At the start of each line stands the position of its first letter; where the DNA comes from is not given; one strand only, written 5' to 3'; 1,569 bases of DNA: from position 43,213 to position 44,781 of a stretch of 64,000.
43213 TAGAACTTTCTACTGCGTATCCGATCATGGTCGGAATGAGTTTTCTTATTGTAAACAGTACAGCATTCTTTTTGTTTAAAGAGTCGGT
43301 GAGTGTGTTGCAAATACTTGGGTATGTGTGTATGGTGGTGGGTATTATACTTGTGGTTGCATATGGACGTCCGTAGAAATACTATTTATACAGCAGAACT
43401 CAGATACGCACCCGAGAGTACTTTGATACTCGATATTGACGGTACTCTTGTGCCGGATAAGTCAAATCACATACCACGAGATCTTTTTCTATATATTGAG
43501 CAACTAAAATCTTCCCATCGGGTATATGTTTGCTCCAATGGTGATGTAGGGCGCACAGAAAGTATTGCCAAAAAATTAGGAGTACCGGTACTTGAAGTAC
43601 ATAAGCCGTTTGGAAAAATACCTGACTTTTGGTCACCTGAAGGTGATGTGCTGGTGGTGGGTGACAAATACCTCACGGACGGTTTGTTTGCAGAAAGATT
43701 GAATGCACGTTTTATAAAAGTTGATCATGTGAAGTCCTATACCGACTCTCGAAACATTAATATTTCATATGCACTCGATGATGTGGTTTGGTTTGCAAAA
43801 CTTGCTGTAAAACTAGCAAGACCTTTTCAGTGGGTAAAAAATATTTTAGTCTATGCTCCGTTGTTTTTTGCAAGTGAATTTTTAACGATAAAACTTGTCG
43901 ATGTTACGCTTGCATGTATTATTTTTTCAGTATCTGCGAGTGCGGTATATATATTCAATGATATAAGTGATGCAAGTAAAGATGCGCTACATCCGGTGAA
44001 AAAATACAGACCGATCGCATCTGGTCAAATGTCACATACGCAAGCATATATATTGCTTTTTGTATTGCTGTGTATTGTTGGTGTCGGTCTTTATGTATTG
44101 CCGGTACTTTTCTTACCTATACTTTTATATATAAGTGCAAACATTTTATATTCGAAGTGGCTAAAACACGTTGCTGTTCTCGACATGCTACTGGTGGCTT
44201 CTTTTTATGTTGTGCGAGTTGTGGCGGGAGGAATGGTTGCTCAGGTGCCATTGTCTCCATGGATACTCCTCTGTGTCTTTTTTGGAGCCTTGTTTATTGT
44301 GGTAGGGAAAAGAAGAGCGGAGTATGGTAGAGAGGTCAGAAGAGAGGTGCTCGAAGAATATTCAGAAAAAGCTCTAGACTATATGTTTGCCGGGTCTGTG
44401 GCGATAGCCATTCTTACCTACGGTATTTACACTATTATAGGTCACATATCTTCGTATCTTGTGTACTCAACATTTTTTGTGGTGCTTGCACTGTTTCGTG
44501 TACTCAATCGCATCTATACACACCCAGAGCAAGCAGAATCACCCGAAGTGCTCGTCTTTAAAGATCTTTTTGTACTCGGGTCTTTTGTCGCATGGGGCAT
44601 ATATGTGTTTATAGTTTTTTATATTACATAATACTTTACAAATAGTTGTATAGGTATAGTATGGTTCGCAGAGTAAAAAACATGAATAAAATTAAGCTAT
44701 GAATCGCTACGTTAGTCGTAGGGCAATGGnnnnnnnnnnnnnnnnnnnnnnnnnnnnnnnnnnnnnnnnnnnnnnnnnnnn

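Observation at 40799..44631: Arn-like lipid-linked sugar module ending in a HAD-phosphatase and UbiA prenyl-phosphate glycosyltransferase fusion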

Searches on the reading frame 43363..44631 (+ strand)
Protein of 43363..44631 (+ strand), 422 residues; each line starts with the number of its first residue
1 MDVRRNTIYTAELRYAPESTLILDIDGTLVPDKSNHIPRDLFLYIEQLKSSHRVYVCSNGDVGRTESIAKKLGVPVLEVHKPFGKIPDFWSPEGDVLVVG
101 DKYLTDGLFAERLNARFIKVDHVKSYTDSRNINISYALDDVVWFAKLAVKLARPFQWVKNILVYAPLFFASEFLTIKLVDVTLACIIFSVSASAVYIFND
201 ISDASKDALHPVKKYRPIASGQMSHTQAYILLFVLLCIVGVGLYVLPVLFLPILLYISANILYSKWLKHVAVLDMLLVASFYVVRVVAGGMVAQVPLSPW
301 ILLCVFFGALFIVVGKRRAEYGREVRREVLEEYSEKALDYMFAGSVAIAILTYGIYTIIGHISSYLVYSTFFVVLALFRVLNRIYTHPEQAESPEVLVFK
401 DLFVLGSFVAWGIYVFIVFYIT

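Call 5: search_protein_families(library=pfam, proteins=[window:43363-44631:+], max_evalue=0.01)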
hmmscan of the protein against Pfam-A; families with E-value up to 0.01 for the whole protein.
window:43363-44631:+ (422 aa): 2 families
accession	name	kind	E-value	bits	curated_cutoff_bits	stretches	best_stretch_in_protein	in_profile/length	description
PF01040.23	UbiA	-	1.1e-19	71.2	34.2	1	173-391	14-239/250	UbiA prenyltransferase family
PF09419.16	PGP_phosphatase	-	0.002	18.2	20.4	1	20-114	43-157/168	Mitochondrial PGP phosphatase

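Call 6: search_protein_families(library=ncbifam, proteins=[window:43363-44631:+], max_evalue=0.01)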
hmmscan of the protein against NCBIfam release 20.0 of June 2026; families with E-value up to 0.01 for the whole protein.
window:43363-44631:+ (422 aa): 13 families
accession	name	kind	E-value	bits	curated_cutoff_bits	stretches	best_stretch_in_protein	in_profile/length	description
NF008977.0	PRK12324.1-2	equivalog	2.3e-52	178.3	234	1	149-420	6-288/297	decaprenyl-phosphate phosphoribosyltransferase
NF008978.0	PRK12324.1-4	equivalog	1.9e-51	174.9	207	1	145-421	32-321/322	decaprenyl-phosphate phosphoribosyltransferase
NF006088.0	PRK08238.1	equivalog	3.1e-42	144.9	351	1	139-329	186-378/482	UbiA family prenyltransferase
NF008976.0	PRK12324.1-1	equivalog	1.9e-40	139.1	474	1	148-412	21-296/306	decaprenyl-phosphate phosphoribosyltransferase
NF009523.0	PRK12884.1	equivalog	2.6e-10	40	269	1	161-315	21-170/279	prenyltransferase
TIGR01668.1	YqeG_hyp_ppase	hypoth_equivalog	2.9e-10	40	89.1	1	21-124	28-139/170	YqeG family HAD IIIA-type phosphatase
TIGR01473.1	cyoE_ctaB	equivalog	3.1e-06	27.2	210.3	1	162-277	18-136/281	heme o synthase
TIGR01475.1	ubiA_other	subfamily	4.8e-06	26.2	180.8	1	163-315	21-173/282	UbiA-like polyprenyltransferase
TIGR01474.1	ubiA_proteo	equivalog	3.1e-05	23.6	275.45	1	150-245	6-106/282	4-hydroxybenzoate octaprenyltransferase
NF005742.0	PRK07566.1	equivalog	0.00015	21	313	1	143-307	26-199/315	chlorophyll synthase ChlG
TIGR01662.1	HAD-SF-IIIA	subfamily_domain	0.00032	20.8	44.6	0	20-121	2-139/141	HAD-IIIA family hydrolase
NF009514.0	PRK12873.1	equivalog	0.00033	20.1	246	1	190-238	59-106/297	4-hydroxybenzoate polyprenyltransferase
TIGR01484.1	HAD-SF-IIB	subfamily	0.00064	19.8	41.8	1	21-76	2-58/221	HAD-IIB family hydrolase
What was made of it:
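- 43414..43746 (+): Capless HAD-IIIA-type phosphatase domain, residues 18-128. Motif I is D24/D26/T28, motif II S58-N59, motif III K81-P82, and motif IV G100-D101-K102...D106. TIGR01668 YqeG E 3e-10 (call 6).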

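Call 12: find_homologous_proteins(query=window:43363-44631:+, max_evalue=0.00001)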
Query window:43363-44631:+ (422 aa): 3227 proteins with E <= 0.00001 among 8000 candidates; the best 120 are listed.
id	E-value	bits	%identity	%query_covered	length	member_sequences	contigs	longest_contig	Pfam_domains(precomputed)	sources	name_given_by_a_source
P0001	1.4e-274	929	100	100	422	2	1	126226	PF01040.24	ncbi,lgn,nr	ncbi:MAG: UbiA family prenyltransferase [Candidatus Zambryskibacteria bacterium]|nr:UbiA family pren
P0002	2.9e-204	697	74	100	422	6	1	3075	PF01040.24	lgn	-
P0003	4.7e-180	617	66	100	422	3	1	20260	PF01040.24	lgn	-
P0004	3.0e-178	611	66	100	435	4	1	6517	PF01040.24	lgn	-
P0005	2.3e-170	585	64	100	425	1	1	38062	PF01040.24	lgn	-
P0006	9.3e-170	583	65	96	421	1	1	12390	PF01040.24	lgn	-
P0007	9.3e-155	534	62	95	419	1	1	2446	PF01040.24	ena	-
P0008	6.0e-150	518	58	100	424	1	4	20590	PF01040.24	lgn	-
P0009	7.5e-133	462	53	96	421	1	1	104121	PF01040.24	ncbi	-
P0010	1.7e-129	451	52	98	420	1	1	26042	PF01040.24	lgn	-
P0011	9.4e-125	435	51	96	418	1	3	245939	PF09419.17,PF01040.24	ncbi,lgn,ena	-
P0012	1.0e-122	428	47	95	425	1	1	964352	PF01040.24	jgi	jgi:4-hydroxybenzoate polyprenyltransferase/predicted HAD superfamily phosphohydrolase YqeG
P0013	6.6e-122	426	50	95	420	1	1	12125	PF01040.24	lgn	-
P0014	8.5e-121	422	49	97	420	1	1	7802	PF01040.24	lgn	-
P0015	1.8e-120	421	49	95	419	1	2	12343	PF01040.24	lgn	-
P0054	7.9e-102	360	45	97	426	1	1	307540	PF01040.24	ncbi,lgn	-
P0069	1.8e-93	332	42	95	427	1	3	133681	PF01040.24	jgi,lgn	-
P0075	1.7e-89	319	41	96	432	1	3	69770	PF01040.24,PF13242.13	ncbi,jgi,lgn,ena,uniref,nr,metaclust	ncbi:hypothetical protein A3A39_03080 [Candidatus Kaiserbacteria bacterium RIFCSPLOWO2_01_FULL_54_13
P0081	3.9e-89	318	52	67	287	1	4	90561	PF01040.24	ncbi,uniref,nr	ncbi:MAG: hypothetical protein A3A96_01090 [Candidatus Zambryskibacteria bacterium RIFCSPLOWO2_01_FU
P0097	1.4e-81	293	53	64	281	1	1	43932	PF01040.24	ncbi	-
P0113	1.2e-69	254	37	97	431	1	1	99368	PF09419.17,PF01040.24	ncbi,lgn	-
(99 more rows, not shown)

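Call 15: search_solved_structures(query=window:43363-44631:+, max_evalue=1, show_alignments=2)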
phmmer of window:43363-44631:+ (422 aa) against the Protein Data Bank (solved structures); distinct sequences matched with E-value up to 1: 2.
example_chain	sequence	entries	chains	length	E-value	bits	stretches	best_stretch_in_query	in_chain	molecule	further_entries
8j8j_D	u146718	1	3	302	6.6e-39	137.4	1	148-403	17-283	Decaprenyl-phosphate phosphoribosyltransferase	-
8j8k_A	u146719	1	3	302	5.6e-31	111.3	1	148-403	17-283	Decaprenyl-phosphate phosphoribosyltransferase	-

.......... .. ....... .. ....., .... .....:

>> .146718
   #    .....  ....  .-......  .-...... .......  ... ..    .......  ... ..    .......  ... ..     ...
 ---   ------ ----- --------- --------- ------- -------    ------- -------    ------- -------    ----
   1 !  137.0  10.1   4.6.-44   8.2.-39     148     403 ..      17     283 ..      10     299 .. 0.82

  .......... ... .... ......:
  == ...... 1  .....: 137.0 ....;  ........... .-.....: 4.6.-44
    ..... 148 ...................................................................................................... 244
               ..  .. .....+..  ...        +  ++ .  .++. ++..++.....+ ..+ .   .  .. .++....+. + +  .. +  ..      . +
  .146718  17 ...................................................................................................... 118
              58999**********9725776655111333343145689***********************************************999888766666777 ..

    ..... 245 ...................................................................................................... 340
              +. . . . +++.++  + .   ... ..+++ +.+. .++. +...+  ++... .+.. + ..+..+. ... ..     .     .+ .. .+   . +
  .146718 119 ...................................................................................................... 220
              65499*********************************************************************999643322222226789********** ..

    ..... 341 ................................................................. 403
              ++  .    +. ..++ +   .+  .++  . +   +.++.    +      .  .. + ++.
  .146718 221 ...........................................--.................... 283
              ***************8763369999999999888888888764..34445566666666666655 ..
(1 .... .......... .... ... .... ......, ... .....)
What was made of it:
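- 43795..44628 (+): UbiA-superfamily phosphoribosyltransferase domain, residues 145-422, with nine TM helices. Key residues are N199, D200, D203 and D207, plus K316, R317 and E320. 8j8j Rv3806c E 6.6e-39 (call 15).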

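Call 30: find_related_loci(query=A1, collection=genome_contigs, flank=10000)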
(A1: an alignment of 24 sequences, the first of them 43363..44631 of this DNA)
Query A1 (422 aa) in genome_contigs; peptide patterns used: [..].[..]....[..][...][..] (x = any residue, [..] = any of these).
600 stretches matched a pattern (row limit reached: there are more); 584 encode a relative of the query (tblastn E <= 1e-3); the best 80 are kept; 80 distinct loci.
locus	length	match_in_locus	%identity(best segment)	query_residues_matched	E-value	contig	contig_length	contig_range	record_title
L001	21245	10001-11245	47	11-421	4e-124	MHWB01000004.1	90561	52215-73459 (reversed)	MAG: Candidatus Zambryskibacteria bacterium RIFCSPLOWO2_01_FULL_39_39 rifcsplowo2_01_scaffold_1701, whole genome shotgun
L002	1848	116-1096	53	97-422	7e-109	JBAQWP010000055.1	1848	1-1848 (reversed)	MAG: Minisyncoccia bacterium isolate MFD03290_ilm_asm_bin18 k127_140157, whole genome shotgun sequence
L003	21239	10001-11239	44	21-420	5e-98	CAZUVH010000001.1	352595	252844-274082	MAG TPA_asm: uncultured Candidatus Saccharibacteria bacterium isolate SRP287051_co2_176 genome assembly, contig: NODE_19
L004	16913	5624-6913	39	3-414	1e-78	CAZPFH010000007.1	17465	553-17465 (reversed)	MAG TPA_asm: uncultured Candidatus Peribacteria bacterium isolate SRP332253_co1_95 genome assembly, contig: NODE_5300_le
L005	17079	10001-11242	37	21-420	1e-70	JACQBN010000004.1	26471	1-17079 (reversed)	MAG: Candidatus Kaiserbacteria bacterium isolate NC_groundwater_943_Pr1_S-0.2um_59_21 Montesol18-Sp2_coassembly_scaffold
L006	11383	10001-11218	38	19-420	3e-68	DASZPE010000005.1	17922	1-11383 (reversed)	MAG TPA_asm: Candidatus Paceibacterota bacterium isolate SMAG_U5963 k141_660780, whole genome shotgun sequence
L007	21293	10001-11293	43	21-420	3e-58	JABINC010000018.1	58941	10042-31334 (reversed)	MAG: Candidatus Peregrinibacteria bacterium isolate SI060_bin36 k141_887336, whole genome shotgun sequence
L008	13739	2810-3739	36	120-420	5e-49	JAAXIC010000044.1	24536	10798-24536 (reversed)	MAG: Chloroflexota bacterium isolate Plut_88905 unfiltered_Plut_88905_genomic_contig_900127, whole genome shotgun sequen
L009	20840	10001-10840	40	149-422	7e-49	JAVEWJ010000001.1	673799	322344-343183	MAG: Candidatus Gracilibacteria bacterium isolate BF4_142 NODE_6_length_673799_cov_13.584105_Biofilm4, whole genome shot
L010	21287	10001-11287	37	4-420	2e-71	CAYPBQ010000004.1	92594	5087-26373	MAG TPA_asm: uncultured Candidatus Saccharibacteria bacterium isolate SRP292972_co3_30 genome assembly, contig: NODE_271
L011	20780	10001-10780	41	149-401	2e-45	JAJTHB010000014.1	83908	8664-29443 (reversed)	MAG: Rickettsiales bacterium isolate CoA8N_M8 k141_1229539, whole genome shotgun sequence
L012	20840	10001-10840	37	153-421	7e-44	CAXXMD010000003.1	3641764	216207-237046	MAG: bacterium isolate 34b47f7c-149a-4d63-8646-7cec6dbf5787 genome assembly, contig: contig_3, whole genome shotgun sequ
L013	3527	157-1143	35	108-420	8e-44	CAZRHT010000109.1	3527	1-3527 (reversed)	MAG TPA_asm: uncultured Holophagae bacterium isolate SRP214966_co1_426 genome assembly, contig: NODE_53100_length_3527_c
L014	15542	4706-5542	36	153-419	2e-43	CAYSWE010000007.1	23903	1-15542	MAG TPA_asm: uncultured Phycisphaerales bacterium isolate SRP163575_co1_399 genome assembly, contig: NODE_4299_length_23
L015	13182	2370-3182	39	153-420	1e-43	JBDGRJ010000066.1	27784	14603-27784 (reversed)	MAG: Candidatus Paceibacteria bacterium isolate DAL-Ass_45_73C1R DAL-Ass_45_73C1R_66, whole genome shotgun sequence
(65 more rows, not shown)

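Call 31: find_encoding_contigs(protein=P0011, flank=8000, max_places=1)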
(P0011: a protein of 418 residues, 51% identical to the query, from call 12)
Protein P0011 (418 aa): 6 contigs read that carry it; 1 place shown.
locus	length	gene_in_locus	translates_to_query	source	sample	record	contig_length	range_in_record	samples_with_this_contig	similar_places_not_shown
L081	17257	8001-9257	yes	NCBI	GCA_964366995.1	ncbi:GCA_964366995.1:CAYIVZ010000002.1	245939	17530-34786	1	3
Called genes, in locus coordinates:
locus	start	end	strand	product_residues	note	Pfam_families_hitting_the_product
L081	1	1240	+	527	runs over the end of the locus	PF20706:GT4-conflict, PF00534:Glycos_transf_1, PF13692:Glyco_trans_1_4, PF04138:GtrA_DPMS_TM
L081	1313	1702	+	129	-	PF02452:PemK_toxin (weak)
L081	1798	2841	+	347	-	PF00534:Glycos_transf_1, PF13692:Glyco_trans_1_4, PF13524:Glyco_trans_1_2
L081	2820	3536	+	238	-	PF00535:Glycos_transf_2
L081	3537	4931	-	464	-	PF02310:B12-binding, PF04055:Radical_SAM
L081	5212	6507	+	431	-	-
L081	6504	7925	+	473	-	-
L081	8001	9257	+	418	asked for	PF09419:PGP_phosphatase (faint), PF01040:UbiA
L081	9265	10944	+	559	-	PF13231:PMT_2 (weak)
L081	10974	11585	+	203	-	PF13489:Methyltransf_23, PF05148:Methyltransf_8 (faint), PF08241:Methyltransf_11, PF08242:Methyltransf_12 (weak), PF13649:Methyltransf_25, PF13847:Methyltransf_31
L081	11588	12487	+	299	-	PF13489:Methyltransf_23, PF07021:MetW, PF13847:Methyltransf_31, PF08241:Methyltransf_11, PF08242:Methyltransf_12, PF13649:Methyltransf_25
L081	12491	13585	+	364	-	PF13439:Glyco_transf_4, PF00534:Glycos_transf_1, PF13692:Glyco_trans_1_4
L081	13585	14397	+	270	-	PF13489:Methyltransf_23, PF02353:CMAS (weak), PF08241:Methyltransf_11, PF08242:Methyltransf_12 (weak), PF13649:Methyltransf_25, PF13847:Methyltransf_31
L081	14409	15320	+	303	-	PF14305:ATPgrasp_TupA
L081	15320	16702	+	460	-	PF04015:DUF362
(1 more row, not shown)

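Call 32: find_encoding_contigs(protein=P0012, flank=8000, max_places=1)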
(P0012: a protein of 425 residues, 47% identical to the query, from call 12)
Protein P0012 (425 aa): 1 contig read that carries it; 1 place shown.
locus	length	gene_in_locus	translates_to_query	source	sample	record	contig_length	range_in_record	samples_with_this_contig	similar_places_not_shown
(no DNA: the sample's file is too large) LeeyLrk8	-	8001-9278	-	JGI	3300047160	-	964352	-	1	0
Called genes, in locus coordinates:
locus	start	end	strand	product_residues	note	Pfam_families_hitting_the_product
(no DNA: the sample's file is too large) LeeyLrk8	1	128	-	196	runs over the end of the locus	PF04191:PEMT, PF04140:ICMT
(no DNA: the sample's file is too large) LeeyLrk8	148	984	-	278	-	-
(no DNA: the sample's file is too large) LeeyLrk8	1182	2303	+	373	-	-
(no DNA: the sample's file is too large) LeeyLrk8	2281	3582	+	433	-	PF01471:PG_binding_1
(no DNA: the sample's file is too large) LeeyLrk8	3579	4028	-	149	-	PF08570:DUF1761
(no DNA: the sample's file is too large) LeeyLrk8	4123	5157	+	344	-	-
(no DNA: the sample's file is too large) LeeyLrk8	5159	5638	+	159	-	-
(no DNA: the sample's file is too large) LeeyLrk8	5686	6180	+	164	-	PF01625:PMSR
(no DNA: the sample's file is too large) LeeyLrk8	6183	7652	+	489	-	-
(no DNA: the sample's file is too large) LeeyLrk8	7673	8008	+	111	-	PF00893:Multi_Drug_Res (weak)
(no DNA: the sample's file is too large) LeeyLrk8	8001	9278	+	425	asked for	PF01040:UbiA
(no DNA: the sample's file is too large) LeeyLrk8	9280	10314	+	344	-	PF01073:3Beta_HSD, PF01370:Epimerase, PF02719:Polysacc_synt_2, PF04321:RmlD_sub_bind, PF13460:NAD_binding_10, PF16363:GDP_Man_Dehyd, PF07993:NAD_binding_4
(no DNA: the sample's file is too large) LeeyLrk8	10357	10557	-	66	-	-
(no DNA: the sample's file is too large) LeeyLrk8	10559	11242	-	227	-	-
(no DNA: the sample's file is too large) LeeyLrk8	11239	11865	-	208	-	-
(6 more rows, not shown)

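Call 33: find_encoding_contigs(protein=P0054, flank=8000, max_places=1)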
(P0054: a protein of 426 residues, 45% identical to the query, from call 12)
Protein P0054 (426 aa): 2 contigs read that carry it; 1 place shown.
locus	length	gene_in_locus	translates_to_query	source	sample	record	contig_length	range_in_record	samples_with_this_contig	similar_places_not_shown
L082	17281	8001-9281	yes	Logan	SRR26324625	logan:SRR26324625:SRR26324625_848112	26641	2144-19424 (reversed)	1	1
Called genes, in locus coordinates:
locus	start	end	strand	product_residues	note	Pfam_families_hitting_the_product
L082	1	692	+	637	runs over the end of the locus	PF02534:T4SS-DNA_transf (weak)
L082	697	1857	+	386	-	PF00534:Glycos_transf_1, PF13692:Glyco_trans_1_4, PF13524:Glyco_trans_1_2, PF20706:GT4-conflict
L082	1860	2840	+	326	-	-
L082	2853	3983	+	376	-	PF20706:GT4-conflict (weak), PF00534:Glycos_transf_1, PF13692:Glyco_trans_1_4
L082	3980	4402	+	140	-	PF04138:GtrA_DPMS_TM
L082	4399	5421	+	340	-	PF00534:Glycos_transf_1, PF13692:Glyco_trans_1_4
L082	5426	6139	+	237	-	PF00535:Glycos_transf_2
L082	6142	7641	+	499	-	-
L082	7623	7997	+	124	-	PF00893:Multi_Drug_Res (faint), PF10639:TMEM234 (weak)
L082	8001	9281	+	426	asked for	PF01040:UbiA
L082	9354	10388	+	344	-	PF01073:3Beta_HSD, PF01370:Epimerase, PF02719:Polysacc_synt_2, PF04321:RmlD_sub_bind, PF13460:NAD_binding_10, PF16363:GDP_Man_Dehyd, PF07993:NAD_binding_4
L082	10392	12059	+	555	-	PF13231:PMT_2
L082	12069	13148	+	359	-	PF13439:Glyco_transf_4, PF20706:GT4-conflict, PF00534:Glycos_transf_1, PF13692:Glyco_trans_1_4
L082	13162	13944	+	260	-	PF01209:Ubie_methyltran, PF05175:MTS (weak), PF13489:Methyltransf_23, PF07021:MetW (weak), PF13847:Methyltransf_31, PF08241:Methyltransf_11, PF08242:Methyltransf_12, PF13649:Methyltransf_25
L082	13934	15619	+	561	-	PF00535:Glycos_transf_2, PF10111:Glyco_tranf_2_2 (weak), PF13641:Glyco_tranf_2_3, PF05050:Methyltransf_21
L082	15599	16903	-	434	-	PF01943:Polysacc_synt, PF13440:Polysacc_synt_3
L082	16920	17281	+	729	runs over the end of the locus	PF04932:Wzy_C, PF13176:TPR_7 (faint), PF13181:TPR_8 (faint), PF13428:TPR_14 (faint), PF14561:TPR_20 (faint), PF13432:TPR_16 (weak), PF14559:TPR_19 (faint)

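Call 34: find_encoding_contigs(protein=P0075, flank=8000, max_places=1)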
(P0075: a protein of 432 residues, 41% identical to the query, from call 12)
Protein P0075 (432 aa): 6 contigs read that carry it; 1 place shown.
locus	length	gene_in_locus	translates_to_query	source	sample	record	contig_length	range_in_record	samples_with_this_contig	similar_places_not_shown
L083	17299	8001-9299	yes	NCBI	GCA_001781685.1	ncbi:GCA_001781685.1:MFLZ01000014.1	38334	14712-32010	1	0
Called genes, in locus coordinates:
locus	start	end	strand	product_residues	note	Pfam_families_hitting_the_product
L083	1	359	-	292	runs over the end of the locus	PF01408:GFO_IDH_MocA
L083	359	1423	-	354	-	PF01073:3Beta_HSD, PF01370:Epimerase, PF02719:Polysacc_synt_2 (faint), PF07993:NAD_binding_4, PF16363:GDP_Man_Dehyd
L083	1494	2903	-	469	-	PF02366:PMT, PF13231:PMT_2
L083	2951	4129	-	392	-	PF08421:Methyltransf_13, PF13489:Methyltransf_23, PF08241:Methyltransf_11, PF08242:Methyltransf_12, PF08484:Methyltransf_14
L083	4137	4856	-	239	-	PF13641:Glyco_tranf_2_3, PF00535:Glycos_transf_2, PF10111:Glyco_tranf_2_2 (weak)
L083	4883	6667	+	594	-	-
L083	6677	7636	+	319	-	PF13489:Methyltransf_23, PF01728:FtsJ (weak), PF02353:CMAS (weak), PF07021:MetW (weak), PF08241:Methyltransf_11, PF08242:Methyltransf_12, PF13649:Methyltransf_25, PF13847:Methyltransf_31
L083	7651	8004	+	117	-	PF10639:TMEM234 (weak)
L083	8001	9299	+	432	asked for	PF13242:Hydrolase_like (weak), PF01040:UbiA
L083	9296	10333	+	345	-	PF01073:3Beta_HSD, PF01370:Epimerase, PF02719:Polysacc_synt_2, PF04321:RmlD_sub_bind, PF13460:NAD_binding_10, PF16363:GDP_Man_Dehyd, PF07993:NAD_binding_4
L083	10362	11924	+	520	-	PF13231:PMT_2 (weak)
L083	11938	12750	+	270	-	PF01467:CTP_transf_like, PF01050:MannoseP_isomer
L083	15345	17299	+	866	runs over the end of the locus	PF07517:SecA_DEAD, PF01043:SecA_PP_bind, PF21090:P-loop_SecA, PF07516:SecA_SW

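Call 35: find_encoding_contigs(protein=P0113, flank=8000, max_places=1)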
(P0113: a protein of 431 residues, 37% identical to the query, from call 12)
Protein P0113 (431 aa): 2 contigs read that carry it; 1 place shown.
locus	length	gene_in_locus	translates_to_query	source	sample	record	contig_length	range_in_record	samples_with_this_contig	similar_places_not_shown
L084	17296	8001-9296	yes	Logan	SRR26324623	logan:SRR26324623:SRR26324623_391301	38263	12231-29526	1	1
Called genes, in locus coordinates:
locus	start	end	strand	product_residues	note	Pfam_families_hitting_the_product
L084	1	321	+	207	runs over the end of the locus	PF13489:Methyltransf_23 (faint), PF08241:Methyltransf_11, PF13649:Methyltransf_25 (weak)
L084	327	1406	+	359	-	PF03016:Exostosin_GT47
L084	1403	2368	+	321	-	PF01073:3Beta_HSD, PF01370:Epimerase, PF02719:Polysacc_synt_2, PF04321:RmlD_sub_bind, PF16363:GDP_Man_Dehyd, PF07993:NAD_binding_4 (weak)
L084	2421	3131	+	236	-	PF00483:NTP_transferase, PF12804:NTP_transf_3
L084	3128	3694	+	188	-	PF00908:dTDP_sugar_isom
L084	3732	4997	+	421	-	PF08421:Methyltransf_13, PF13489:Methyltransf_23, PF08484:Methyltransf_14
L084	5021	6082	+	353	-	PF01041:DegT_DnrJ_EryC1, PF00155:Aminotran_1_2 (weak), PF00266:Aminotran_5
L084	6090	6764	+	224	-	PF13578:Methyltransf_24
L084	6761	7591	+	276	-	-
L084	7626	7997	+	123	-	PF00892:EamA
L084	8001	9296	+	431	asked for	PF09419:PGP_phosphatase, PF01040:UbiA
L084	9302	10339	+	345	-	PF01073:3Beta_HSD, PF01370:Epimerase, PF02719:Polysacc_synt_2 (weak), PF04321:RmlD_sub_bind, PF07993:NAD_binding_4, PF13460:NAD_binding_10, PF16363:GDP_Man_Dehyd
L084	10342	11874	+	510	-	-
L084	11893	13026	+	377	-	PF13439:Glyco_transf_4 (weak), PF00534:Glycos_transf_1, PF13692:Glyco_trans_1_4, PF13524:Glyco_trans_1_2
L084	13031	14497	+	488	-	-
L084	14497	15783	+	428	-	PF04794:YdjC, PF04138:GtrA_DPMS_TM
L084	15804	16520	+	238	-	PF13489:Methyltransf_23, PF05219:DREV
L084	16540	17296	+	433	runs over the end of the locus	PF01408:GFO_IDH_MocA (faint), PF13727:CoA_binding_3, PF00106:adh_short (weak), PF01073:3Beta_HSD, PF01370:Epimerase, PF02719:Polysacc_synt_2, PF04321:RmlD_sub_bind, PF16363:GDP_Man_Dehyd, +3 more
